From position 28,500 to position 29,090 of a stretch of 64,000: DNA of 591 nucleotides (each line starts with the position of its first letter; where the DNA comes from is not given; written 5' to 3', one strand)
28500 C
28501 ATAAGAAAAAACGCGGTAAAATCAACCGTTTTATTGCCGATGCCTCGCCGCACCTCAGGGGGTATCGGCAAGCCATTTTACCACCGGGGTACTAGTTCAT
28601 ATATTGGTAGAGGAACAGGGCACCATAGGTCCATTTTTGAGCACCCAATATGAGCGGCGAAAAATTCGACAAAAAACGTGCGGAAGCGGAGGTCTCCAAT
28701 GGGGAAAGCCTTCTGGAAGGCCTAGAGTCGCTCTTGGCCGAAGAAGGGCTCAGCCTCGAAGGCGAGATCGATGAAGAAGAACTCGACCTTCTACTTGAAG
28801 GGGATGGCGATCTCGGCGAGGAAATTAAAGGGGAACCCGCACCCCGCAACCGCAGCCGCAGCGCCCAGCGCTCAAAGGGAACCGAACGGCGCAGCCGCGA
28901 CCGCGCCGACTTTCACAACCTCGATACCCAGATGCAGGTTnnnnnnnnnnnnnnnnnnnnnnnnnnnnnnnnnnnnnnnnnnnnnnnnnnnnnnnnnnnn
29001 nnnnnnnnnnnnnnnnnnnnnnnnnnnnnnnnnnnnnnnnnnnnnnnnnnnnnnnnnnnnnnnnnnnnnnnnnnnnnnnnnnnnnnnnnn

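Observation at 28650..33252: Giant FapA/DUF342-like beta-helix protein with duplicated N-domains, coupled to an outer-membrane protein with thrombospondin-3 repeats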

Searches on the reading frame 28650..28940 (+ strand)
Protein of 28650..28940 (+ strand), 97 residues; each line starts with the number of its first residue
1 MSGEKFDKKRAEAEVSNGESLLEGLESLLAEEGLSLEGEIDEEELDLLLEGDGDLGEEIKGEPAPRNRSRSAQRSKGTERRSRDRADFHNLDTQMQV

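Call 57: search_protein_families(library=pfam, proteins=[window:28650-28940:+], max_evalue=0.01)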
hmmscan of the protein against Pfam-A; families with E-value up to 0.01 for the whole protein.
window:28650-28940:+ (97 aa): 0 families
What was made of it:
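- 28650..28934 (+): Disordered N-tail (aa 1-95). It holds a conserved acidic amphipathic helix (aa 20-33, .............), an acidic run, then a basic run ending in the conserved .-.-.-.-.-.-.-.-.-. motif. No Pfam hit (call 57).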
